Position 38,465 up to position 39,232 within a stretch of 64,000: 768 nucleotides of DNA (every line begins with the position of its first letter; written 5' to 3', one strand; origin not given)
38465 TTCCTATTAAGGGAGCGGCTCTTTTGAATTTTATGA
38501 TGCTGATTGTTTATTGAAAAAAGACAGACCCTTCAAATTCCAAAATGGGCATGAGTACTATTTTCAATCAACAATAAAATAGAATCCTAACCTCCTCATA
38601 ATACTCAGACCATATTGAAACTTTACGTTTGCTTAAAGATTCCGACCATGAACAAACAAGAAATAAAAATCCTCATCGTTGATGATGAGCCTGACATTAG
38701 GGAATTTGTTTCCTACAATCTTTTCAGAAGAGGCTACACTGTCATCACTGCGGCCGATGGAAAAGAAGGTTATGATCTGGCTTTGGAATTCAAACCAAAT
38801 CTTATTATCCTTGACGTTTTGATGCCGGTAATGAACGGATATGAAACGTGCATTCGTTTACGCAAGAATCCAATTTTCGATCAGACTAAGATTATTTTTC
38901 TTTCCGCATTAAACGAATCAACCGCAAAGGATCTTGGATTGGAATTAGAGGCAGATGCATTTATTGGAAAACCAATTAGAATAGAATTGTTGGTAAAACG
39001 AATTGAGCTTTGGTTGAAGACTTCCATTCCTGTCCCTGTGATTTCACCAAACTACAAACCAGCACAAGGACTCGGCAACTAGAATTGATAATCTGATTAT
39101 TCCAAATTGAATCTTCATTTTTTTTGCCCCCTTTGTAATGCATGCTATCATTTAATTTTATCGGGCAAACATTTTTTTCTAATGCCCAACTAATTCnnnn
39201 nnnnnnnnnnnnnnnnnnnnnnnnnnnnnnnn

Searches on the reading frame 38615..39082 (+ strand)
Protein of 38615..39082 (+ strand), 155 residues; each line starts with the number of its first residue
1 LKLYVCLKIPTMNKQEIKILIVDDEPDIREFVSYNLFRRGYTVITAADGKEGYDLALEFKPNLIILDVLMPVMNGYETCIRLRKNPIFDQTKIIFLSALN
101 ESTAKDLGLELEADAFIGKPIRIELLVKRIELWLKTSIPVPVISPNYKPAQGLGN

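Call 3: search_protein_families(library=pfam, proteins=[window:38615-39082:+], max_evalue=0.01)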
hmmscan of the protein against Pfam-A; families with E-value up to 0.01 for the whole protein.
window:38615-39082:+ (155 aa): 1 family
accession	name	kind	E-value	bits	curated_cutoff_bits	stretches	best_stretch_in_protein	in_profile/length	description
PF00072.30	Response_reg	-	3.2e-24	85.7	30.2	1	19-131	1-111/111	Response regulator receiver domain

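Call 4: search_protein_families(library=ncbifam, proteins=[window:38615-39082:+], max_evalue=0.01)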
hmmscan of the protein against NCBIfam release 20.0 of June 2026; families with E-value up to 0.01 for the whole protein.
window:38615-39082:+ (155 aa): 92 families (the best 25 are shown)
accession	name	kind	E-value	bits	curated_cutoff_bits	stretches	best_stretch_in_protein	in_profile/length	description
NF045944.1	ResRegRpaBCyano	equivalog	3.1e-25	88.9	330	1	20-135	1-113/229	response regulator transcription factor RpaB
NF007135.0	PRK09581.1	equivalog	9.4e-24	84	474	1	18-131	4-117/457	PleD family two-component system response regulator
NF040534.1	resp_reg_YycF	equivalog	1.4e-23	83.3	340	1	18-135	2-116/231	response regulator YycF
TIGR02154.1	PhoB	equivalog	6.5e-23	81.2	296.2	1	17-137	3-123/226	phosphate regulon transcriptional regulator PhoB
NF053854.1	RespRegPhoBBctds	equivalog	3.9e-22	78.7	270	1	19-135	1-116/225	two-component system response regulator PhoB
NF041733.1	resp_reg_CseB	equivalog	1.1e-20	73.9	350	1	18-135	2-116/228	two-component system response regulator CseB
NF033120.0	vanR_FM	exception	1.5e-20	73.8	460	1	15-136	2-120/231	vancomycin resistance response regulator transcription factor, VanR-F/VanR-M family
NF008296.0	PRK11083.1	equivalog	3.6e-20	72.3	273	1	15-137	2-121/228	two-component system response regulator CreB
NF040689.1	MtrAB_MtrA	equivalog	2e-19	69.8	300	1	19-135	1-114/219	MtrAB system response regulator MtrA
NF007005.1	PRK09468.1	equivalog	7.6e-19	68.1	331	1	15-136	2-121/237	osmolarity response regulator transcription factor OmpR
NF047465.1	hybrid_HK_LvrA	exception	2.3e-18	65.6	1200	1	11-131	462-581/819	hybrid histidine kinase/response regulator LvrA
TIGR01387.1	cztR_silR_copR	subfamily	3.5e-18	66.1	279.2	1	19-137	1-117/218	heavy metal response regulator transcription factor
NF012227.0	AdeR_RR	equivalog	4.5e-18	65.6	340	1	12-135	7-127/239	efflux system response regulator transcription factor AdeR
NF000402.1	vanR-B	exception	4.3e-17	62.3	480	1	17-137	3-120/219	vancomycin resistance response regulator transcription factor VanR-B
NF008199.0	PRK10955.1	equivalog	2.3e-16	60.4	341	1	18-137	3-118/232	envelope stress response regulator transcription factor CpxR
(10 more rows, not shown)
